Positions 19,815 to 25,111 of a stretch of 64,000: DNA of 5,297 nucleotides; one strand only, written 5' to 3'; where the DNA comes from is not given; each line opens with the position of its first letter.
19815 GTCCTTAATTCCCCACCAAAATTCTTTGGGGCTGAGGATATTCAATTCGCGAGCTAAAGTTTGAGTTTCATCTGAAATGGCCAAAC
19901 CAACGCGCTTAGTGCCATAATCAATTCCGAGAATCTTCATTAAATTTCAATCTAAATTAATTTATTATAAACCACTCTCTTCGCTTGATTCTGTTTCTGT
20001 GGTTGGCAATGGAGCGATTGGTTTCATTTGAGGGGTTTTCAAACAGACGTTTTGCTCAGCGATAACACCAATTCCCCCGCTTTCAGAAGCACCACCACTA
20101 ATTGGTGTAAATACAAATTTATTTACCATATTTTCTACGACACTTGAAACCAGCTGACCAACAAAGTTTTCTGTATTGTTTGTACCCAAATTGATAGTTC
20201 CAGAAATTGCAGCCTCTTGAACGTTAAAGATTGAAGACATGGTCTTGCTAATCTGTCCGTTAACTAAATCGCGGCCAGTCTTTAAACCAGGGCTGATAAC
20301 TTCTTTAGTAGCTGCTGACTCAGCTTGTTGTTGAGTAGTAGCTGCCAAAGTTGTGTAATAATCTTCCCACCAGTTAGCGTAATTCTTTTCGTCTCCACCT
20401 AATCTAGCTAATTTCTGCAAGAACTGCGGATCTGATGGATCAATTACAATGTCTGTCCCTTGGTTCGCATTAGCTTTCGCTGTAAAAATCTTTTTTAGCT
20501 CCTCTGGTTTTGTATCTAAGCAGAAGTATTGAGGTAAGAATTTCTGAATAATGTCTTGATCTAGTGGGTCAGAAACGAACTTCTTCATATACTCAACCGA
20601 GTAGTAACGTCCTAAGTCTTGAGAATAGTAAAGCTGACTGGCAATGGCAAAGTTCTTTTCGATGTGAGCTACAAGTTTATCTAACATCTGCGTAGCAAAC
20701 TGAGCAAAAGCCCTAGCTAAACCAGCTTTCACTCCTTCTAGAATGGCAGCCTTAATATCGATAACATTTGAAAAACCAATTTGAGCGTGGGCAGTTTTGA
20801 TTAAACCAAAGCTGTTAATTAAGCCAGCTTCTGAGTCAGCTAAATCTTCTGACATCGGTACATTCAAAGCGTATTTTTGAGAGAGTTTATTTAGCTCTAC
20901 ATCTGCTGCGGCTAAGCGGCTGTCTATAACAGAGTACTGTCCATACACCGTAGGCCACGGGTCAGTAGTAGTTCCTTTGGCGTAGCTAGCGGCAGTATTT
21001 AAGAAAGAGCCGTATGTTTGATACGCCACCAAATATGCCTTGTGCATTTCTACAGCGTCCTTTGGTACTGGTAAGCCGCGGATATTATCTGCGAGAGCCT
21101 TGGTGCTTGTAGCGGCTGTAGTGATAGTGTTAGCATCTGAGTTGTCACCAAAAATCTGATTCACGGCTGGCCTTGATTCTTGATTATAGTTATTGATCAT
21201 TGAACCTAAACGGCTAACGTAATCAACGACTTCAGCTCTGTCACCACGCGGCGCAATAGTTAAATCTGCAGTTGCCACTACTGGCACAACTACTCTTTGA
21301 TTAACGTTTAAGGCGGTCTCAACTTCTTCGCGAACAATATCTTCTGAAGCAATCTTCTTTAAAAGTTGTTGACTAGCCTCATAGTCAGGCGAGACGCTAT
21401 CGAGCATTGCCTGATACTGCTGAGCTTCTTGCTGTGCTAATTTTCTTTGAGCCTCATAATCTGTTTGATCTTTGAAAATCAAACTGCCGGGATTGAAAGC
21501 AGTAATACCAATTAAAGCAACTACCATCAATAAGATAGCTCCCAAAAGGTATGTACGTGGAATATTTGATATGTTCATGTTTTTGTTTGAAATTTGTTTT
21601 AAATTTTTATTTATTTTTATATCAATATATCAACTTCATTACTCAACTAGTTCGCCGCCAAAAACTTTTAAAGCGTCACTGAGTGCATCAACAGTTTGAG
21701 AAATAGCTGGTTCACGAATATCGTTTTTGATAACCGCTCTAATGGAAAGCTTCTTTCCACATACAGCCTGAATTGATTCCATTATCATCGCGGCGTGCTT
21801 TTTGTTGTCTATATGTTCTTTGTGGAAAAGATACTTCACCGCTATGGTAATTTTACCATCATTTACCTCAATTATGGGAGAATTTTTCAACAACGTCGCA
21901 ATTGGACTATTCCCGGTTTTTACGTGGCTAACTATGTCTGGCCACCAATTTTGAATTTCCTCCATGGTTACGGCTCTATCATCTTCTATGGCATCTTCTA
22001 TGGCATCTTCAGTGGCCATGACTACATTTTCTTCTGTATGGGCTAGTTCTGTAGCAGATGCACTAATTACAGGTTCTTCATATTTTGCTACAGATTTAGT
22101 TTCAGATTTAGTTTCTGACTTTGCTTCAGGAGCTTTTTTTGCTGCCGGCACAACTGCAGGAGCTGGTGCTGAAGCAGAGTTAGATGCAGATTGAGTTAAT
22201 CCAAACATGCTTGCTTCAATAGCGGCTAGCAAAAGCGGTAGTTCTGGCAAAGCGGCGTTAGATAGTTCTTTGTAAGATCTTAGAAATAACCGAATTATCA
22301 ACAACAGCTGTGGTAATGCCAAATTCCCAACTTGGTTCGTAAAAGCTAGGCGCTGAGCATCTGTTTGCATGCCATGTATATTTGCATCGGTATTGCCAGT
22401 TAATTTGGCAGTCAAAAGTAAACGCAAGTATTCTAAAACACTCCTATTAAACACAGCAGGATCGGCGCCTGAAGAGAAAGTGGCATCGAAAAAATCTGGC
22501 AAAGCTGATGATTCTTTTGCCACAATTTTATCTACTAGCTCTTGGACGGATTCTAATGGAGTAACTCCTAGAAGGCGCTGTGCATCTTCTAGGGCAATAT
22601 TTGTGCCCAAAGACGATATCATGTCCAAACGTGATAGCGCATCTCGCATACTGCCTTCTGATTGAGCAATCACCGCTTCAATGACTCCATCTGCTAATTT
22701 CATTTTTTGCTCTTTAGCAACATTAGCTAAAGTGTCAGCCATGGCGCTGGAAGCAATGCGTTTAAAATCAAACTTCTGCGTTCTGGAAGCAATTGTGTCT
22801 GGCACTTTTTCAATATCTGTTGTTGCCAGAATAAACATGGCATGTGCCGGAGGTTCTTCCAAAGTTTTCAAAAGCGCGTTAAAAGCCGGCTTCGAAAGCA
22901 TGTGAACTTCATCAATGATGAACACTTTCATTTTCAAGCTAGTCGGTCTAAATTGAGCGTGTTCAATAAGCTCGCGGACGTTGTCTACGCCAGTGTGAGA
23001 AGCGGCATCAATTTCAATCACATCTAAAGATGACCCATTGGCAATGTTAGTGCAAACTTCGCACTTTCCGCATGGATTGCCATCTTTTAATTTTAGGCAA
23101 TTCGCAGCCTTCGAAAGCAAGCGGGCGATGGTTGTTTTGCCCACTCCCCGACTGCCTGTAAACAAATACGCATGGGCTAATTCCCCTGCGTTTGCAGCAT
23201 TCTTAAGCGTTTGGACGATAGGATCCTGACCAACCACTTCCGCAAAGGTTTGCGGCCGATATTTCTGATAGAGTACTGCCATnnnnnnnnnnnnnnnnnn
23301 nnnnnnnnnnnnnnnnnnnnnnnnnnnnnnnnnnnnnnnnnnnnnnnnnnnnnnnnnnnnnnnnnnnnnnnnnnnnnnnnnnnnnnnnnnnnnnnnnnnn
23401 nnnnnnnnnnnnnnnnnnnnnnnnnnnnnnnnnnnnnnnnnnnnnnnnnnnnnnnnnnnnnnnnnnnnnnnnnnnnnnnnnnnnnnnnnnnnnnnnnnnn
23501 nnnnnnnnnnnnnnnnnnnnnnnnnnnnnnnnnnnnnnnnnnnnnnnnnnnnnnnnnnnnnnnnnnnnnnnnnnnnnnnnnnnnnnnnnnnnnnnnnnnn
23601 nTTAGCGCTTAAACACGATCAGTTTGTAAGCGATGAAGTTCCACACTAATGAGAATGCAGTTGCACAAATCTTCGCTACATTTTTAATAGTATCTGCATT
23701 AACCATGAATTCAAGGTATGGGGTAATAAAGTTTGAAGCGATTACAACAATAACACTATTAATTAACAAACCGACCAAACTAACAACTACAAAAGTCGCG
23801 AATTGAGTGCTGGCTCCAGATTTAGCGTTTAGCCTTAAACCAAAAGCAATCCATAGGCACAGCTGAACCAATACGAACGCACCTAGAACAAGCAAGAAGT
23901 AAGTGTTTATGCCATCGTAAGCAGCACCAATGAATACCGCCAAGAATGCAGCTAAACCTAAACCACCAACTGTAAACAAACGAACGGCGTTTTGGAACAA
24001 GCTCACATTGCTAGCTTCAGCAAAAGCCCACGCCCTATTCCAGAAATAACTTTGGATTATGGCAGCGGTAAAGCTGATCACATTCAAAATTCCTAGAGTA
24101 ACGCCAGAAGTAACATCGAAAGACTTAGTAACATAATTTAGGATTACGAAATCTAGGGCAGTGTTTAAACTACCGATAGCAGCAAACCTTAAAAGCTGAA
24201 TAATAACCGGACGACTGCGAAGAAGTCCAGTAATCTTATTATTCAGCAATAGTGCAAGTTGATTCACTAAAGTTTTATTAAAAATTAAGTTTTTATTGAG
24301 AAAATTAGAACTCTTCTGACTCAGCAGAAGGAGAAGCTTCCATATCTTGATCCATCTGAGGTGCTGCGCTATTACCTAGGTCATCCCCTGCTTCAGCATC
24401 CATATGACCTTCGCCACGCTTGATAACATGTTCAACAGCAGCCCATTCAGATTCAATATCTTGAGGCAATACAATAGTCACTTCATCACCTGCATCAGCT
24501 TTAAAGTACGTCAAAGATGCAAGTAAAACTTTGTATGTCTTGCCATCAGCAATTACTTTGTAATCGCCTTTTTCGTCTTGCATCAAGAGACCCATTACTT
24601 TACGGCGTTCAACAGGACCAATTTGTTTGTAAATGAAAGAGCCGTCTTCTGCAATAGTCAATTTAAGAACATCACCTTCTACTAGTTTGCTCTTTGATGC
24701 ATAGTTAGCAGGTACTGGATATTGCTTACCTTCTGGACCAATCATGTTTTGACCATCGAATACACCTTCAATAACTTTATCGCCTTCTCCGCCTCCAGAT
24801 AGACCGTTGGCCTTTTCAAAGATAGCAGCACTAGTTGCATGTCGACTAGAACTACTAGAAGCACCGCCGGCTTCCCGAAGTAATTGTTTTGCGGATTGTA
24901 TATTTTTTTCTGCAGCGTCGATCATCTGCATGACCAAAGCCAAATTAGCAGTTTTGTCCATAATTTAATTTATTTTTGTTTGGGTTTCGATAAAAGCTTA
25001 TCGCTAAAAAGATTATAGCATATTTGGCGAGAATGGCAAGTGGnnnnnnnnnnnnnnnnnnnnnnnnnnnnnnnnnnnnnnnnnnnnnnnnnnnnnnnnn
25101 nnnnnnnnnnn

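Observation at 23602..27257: Gtr-like glycosylation module with a GT2 + GT-C-like fusion protein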

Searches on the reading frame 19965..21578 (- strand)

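Call 3: search_protein_families(library=pfam, proteins=[window:19965-21578:-], max_evalue=0.1)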
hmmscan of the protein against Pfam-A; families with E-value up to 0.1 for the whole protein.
window:19965-21578:- (537 aa): 2 families
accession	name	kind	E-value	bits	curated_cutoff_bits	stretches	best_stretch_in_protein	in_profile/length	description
PF11712.13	Vma12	-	0.011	16.2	25.5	0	43-92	27-77/137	Endoplasmic reticulum-based factor for assembly of V-ATPase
PF11697.13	DUF3293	-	0.025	15.6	25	0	25-63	1-39/73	Protein of unknown function (DUF3293)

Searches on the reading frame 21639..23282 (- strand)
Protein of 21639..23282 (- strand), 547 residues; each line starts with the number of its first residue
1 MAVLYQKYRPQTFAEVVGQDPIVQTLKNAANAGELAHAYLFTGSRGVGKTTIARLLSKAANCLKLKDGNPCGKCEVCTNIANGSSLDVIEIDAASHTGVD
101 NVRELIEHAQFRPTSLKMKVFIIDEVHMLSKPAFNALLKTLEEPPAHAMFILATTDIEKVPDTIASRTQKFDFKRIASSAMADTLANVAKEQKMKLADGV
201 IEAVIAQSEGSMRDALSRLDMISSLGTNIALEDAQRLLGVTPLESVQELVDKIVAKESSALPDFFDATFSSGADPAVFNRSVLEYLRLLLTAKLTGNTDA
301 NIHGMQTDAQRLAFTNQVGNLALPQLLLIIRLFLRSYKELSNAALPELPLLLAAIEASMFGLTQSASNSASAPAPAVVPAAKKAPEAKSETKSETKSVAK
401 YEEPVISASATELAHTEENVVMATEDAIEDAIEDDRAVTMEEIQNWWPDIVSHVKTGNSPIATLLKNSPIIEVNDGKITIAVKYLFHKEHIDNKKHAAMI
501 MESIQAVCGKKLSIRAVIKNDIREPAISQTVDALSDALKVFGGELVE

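Call 3: search_protein_families(library=pfam, proteins=[window:21639-23282:-], max_evalue=0.1)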
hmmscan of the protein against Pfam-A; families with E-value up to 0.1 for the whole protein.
window:21639-23282:- (547 aa): 24 families
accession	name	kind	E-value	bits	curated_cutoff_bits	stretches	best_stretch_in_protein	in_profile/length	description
PF13177.12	DNA_pol3_delta2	-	1.6e-44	152.2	27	1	19-176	2-160/161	DNA polymerase III, delta subunit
PF00004.35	AAA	-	4.1e-13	50.3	21.2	1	40-170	2-125/131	ATPase family associated with various cellular activities (AAA)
PF12169.13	DNA_pol3_gamma3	-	3.1e-11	43.7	24.4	1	231-348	3-118/143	DNA polymerase III subunits gamma and tau domain III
PF13401.12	AAA_22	-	4.2e-08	34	27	1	39-152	8-120/130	AAA domain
PF05496.18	RuvB_N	-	5.3e-06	26.7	27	1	9-61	2-58/159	Holliday junction DNA helicase RuvB P-loop domain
PF07728.20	AAA_5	-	8.4e-05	23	22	1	40-147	3-96/139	AAA domain (dynein-related subfamily)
PF13245.12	AAA_19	-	0.00012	22.7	25.1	1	37-147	12-119/134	AAA domain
PF13173.12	AAA_14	-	0.00022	21.6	27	1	38-142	4-86/129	AAA domain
PF13604.12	AAA_30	-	0.00034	20.8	27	1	38-147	20-118/191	AAA domain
PF11490.13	DNA_pol3_a_NII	-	0.0022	18.3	26.3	1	447-520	3-74/117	DNA polymerase III polC-type N-terminus II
PF22608.2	DNAX_ATPase_lid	-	0.0022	18.2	27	1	183-220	4-41/49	DNA polymerase III clamp loader subunit, ATPase lid domain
PF13238.12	AAA_18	-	0.0031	18.4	29.4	1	41-74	3-25/128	AAA domain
PF13191.12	AAA_16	-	0.0049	17.8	32.6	1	16-60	2-48/167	AAA ATPase domain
PF03215.21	Rad17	-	0.005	17.2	23.8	1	5-61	10-70/186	Rad17 P-loop domain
PF21960.2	RCF1-5-like_lid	-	0.0065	16.9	27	1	184-216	2-35/43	RCF1/5-like, AAA+ ATPase lid domain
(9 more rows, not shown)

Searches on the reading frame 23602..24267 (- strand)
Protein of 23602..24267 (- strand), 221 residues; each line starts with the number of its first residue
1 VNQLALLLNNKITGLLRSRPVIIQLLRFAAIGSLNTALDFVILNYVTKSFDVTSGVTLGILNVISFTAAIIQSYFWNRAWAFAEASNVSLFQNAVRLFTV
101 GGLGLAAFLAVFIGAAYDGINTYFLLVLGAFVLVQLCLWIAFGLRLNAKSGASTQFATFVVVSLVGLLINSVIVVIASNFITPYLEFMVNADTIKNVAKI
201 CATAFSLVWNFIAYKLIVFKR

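Call 3: search_protein_families(library=pfam, proteins=[window:23602-24267:-], max_evalue=0.1)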
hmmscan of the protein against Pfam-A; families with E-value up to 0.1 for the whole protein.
window:23602-24267:- (221 aa): 1 family
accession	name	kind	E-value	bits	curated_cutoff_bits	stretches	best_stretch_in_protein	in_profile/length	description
PF04138.20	GtrA_DPMS_TM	-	7.6e-14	52.4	26.1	2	27-133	1-104/117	GtrA/DPMS, transmembrane domain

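Call 4: search_protein_families(library=ncbifam, proteins=[window:23602-24267:-], max_evalue=0.1)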
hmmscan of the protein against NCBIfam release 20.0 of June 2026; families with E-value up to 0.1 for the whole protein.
window:23602-24267:- (221 aa): 0 families

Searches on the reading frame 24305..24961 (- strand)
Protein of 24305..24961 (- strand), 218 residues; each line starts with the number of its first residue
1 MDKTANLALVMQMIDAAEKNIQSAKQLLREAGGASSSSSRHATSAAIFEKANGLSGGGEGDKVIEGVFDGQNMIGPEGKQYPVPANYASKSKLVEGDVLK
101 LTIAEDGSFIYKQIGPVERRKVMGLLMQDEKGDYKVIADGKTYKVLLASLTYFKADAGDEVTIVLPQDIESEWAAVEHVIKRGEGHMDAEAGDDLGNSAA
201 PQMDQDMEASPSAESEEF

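Call 3: search_protein_families(library=pfam, proteins=[window:24305-24961:-], max_evalue=0.1)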
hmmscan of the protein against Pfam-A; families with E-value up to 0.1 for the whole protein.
window:24305-24961:- (218 aa): 1 family
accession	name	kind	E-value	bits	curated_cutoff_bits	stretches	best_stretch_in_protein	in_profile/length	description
PF18141.7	UPF1_1B_dom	-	0.018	15.4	28.5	0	153-186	32-65/93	RNA helicase UPF1, 1B domain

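Call 4: search_protein_families(library=ncbifam, proteins=[window:24305-24961:-], max_evalue=0.1)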
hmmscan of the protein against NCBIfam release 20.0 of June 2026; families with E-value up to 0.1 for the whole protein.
window:24305-24961:- (218 aa): 0 families

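Call 76: search_protein_families(library=phrogs, proteins=[window:24305-24961:-], max_evalue=0.001)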
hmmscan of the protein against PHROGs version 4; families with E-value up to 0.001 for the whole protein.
window:24305-24961:- (218 aa): 0 families
